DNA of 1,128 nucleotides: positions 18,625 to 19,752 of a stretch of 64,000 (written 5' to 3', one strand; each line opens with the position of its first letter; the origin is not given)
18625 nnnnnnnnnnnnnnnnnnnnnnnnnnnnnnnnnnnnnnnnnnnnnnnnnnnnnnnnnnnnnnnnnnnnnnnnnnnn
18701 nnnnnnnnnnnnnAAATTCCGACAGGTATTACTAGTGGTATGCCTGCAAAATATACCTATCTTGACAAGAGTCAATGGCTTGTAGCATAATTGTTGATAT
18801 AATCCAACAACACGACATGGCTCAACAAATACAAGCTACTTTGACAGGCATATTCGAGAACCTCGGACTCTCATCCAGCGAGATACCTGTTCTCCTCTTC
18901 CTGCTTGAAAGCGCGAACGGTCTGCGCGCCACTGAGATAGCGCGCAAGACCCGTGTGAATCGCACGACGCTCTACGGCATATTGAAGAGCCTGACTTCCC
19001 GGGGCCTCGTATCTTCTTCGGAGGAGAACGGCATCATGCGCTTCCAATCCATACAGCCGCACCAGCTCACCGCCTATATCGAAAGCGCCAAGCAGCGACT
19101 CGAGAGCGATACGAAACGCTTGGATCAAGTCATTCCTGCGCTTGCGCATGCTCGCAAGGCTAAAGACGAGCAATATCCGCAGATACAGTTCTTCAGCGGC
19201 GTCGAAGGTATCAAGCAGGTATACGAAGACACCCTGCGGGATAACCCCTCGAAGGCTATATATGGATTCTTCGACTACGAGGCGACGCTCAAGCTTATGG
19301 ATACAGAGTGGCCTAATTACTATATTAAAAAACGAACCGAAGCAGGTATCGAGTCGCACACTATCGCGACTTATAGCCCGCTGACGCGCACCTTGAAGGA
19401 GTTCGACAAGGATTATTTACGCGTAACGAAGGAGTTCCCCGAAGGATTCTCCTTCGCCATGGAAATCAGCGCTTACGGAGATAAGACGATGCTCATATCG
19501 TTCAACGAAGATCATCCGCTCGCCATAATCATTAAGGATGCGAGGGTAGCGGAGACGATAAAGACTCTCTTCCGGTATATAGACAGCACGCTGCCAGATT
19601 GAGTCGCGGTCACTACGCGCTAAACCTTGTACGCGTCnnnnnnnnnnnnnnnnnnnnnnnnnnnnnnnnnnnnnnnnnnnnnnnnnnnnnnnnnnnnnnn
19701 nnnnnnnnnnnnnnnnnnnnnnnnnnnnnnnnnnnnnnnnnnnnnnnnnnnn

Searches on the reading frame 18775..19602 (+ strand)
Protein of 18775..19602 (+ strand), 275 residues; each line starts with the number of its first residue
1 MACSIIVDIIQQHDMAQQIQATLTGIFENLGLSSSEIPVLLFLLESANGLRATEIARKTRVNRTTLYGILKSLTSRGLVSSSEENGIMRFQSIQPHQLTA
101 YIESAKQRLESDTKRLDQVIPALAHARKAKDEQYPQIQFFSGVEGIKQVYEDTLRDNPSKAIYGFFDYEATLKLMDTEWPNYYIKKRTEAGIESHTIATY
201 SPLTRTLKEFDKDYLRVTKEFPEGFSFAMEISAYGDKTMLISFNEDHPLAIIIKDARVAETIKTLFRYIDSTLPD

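Call 4: search_protein_families(library=pfam, proteins=[window:18775-19602:+])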
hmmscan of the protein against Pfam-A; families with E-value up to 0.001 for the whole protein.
window:18775-19602:+ (275 aa): 4 families
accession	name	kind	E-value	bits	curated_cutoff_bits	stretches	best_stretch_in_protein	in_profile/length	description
PF01978.25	TrmB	-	5.3e-11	42.7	25.6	1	29-94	3-66/68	Sugar-specific transcriptional regulator TrmB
PF09339.16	HTH_IclR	-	3.4e-07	30.4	22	1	39-80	8-49/52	IclR helix-turn-helix domain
PF12802.13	MarR_2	-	5.2e-07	30.2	27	1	30-81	1-54/61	MarR family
PF01047.28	MarR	-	5.7e-05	23.4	24.6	1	39-83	7-51/59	MarR family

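Call 33: find_homologous_proteins(query=window:18817-19602:+)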
Query window:18817-19602:+ (261 aa): 29 proteins with E <= 0.001 among 759 candidates.
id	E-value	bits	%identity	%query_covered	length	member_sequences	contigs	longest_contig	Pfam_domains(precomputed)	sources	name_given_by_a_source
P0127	5.5e-166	568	100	100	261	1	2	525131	PF01978.26,PF09339.17,PF12802.14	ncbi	ncbi:MAG: helix-turn-helix domain-containing protein [Patescibacteria group bacterium]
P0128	2.3e-96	340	61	100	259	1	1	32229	PF01978.26,PF09339.17,PF12802.14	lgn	-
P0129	3.4e-90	320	58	99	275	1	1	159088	PF01978.26,PF09339.17,PF12802.14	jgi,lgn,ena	-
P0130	2.7e-79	284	51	99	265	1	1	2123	PF01978.26,PF09339.17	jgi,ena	-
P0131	1.1e-78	282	51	99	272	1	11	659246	PF01978.26,PF09339.17,PF12802.14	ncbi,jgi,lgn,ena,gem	-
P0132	3.8e-78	280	49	100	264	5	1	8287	PF01978.26,PF09339.17,PF12802.14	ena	-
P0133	3.9e-78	280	51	100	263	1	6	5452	PF01978.26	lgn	-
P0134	5.4e-77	277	52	97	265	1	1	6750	PF01978.26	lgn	-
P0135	1.0e-76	276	54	94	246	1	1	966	PF01978.26,PF09339.17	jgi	jgi:sugar-specific transcriptional regulator TrmB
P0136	5.0e-76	273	48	99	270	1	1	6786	PF01047.29,PF01978.26,PF09339.17,PF12802.14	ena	-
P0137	8.3e-76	273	49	100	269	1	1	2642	PF01978.26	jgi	jgi:sugar-specific transcriptional regulator TrmB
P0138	2.1e-75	271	48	100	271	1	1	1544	PF01978.26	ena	-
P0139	4.0e-75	270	49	97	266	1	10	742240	PF01978.26,PF09339.17,PF12802.14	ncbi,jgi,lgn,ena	-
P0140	1.2e-74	269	50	100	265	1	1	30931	PF01978.26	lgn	-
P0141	2.6e-73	264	48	97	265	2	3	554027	PF01978.26,PF09339.17,PF12802.14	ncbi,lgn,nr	ncbi:helix-turn-helix domain-containing protein [Patescibacteria group bacterium]|nr:helix-turn-heli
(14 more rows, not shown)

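Call 34: find_encoding_contigs(protein=P0128, flank=10000, max_places=1)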
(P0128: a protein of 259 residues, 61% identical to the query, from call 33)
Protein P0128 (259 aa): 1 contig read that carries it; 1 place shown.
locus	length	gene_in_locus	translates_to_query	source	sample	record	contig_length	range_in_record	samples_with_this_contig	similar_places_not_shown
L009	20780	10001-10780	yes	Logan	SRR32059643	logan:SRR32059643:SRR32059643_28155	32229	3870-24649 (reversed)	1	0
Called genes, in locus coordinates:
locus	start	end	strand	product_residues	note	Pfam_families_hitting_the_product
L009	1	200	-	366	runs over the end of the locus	PF04348:LppC, PF13458:Peripla_BP_6, PF13433:Peripla_BP_5, PF01094:ANF_receptor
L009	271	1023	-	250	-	PF01978:TrmB (weak)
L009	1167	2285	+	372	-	PF13433:Peripla_BP_5, PF13458:Peripla_BP_6, PF01094:ANF_receptor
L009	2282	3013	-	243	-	PF13175:AAA_15 (faint), PF00005:ABC_tran, PF13304:AAA_21 (weak), PF12399:BCA_ABC_TP_C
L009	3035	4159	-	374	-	PF13433:Peripla_BP_5, PF13458:Peripla_BP_6, PF01094:ANF_receptor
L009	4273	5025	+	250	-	PF01978:TrmB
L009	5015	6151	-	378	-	PF13433:Peripla_BP_5, PF13458:Peripla_BP_6, PF01094:ANF_receptor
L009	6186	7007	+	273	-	PF01978:TrmB, PF12840:HTH_20 (weak), PF13412:HTH_24 (faint), PF01022:HTH_5 (faint), PF09339:HTH_IclR (weak)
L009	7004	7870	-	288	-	PF02653:BPD_transp_2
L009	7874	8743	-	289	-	PF02653:BPD_transp_2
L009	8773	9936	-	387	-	PF13433:Peripla_BP_5, PF13458:Peripla_BP_6, PF01094:ANF_receptor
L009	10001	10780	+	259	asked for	PF01978:TrmB, PF12802:MarR_2, PF09339:HTH_IclR (weak)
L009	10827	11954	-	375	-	PF04348:LppC (weak), PF13458:Peripla_BP_6, PF13433:Peripla_BP_5, PF01094:ANF_receptor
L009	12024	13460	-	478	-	-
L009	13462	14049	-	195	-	-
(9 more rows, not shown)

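Call 35: find_encoding_contigs(protein=P0129, flank=10000, max_places=1)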
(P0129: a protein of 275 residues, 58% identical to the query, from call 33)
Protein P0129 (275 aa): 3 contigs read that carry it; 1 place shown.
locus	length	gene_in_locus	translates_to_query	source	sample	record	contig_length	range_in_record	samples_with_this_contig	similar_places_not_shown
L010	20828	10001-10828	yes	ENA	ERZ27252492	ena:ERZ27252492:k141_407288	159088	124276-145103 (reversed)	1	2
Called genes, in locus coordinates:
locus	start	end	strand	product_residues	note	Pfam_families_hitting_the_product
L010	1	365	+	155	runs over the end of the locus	PF18931:DUF5680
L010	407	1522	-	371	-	PF13433:Peripla_BP_5, PF13458:Peripla_BP_6, PF01094:ANF_receptor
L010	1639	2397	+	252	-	PF01978:TrmB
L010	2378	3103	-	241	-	PF00005:ABC_tran, PF02463:SMC_N (faint), PF13304:AAA_21 (faint)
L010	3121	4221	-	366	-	PF04348:LppC, PF13458:Peripla_BP_6, PF13433:Peripla_BP_5, PF01094:ANF_receptor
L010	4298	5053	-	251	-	PF01978:TrmB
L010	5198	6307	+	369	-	PF13433:Peripla_BP_5, PF13458:Peripla_BP_6, PF01094:ANF_receptor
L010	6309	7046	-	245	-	PF02463:SMC_N (faint), PF00005:ABC_tran, PF13304:AAA_21 (weak), PF12399:BCA_ABC_TP_C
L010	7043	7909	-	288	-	PF02653:BPD_transp_2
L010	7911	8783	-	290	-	PF02653:BPD_transp_2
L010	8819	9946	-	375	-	PF13433:Peripla_BP_5, PF13458:Peripla_BP_6, PF01094:ANF_receptor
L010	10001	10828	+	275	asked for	PF01978:TrmB, PF12802:MarR_2 (weak), PF09339:HTH_IclR (weak)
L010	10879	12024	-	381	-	PF13433:Peripla_BP_5, PF13458:Peripla_BP_6, PF01094:ANF_receptor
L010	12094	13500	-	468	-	-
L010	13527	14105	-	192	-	-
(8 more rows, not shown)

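Call 36: find_encoding_contigs(protein=P0131, flank=10000, max_places=1)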
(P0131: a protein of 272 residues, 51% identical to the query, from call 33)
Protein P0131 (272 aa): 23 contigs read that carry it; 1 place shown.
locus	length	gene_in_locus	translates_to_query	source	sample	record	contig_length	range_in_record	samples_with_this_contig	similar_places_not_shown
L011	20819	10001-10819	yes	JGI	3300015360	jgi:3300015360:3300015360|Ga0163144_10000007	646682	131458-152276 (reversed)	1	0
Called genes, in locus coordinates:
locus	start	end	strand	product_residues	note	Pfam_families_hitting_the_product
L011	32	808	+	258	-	PF01978:TrmB, PF12802:MarR_2 (faint), PF24033:DUF7342 (weak)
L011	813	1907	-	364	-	PF13433:Peripla_BP_5, PF13458:Peripla_BP_6, PF01094:ANF_receptor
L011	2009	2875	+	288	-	-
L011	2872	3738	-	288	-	PF02653:BPD_transp_2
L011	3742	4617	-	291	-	PF02653:BPD_transp_2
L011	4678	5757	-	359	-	PF13458:Peripla_BP_6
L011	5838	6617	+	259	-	PF01978:TrmB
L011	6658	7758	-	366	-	PF13433:Peripla_BP_5, PF13458:Peripla_BP_6, PF01094:ANF_receptor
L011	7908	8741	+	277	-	PF01978:TrmB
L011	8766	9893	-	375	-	PF13433:Peripla_BP_5, PF13458:Peripla_BP_6, PF01094:ANF_receptor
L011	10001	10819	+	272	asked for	PF01978:TrmB, PF12802:MarR_2 (weak), PF09339:HTH_IclR (weak)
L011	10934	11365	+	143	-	-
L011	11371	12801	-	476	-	-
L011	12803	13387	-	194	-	-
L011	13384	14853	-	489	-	-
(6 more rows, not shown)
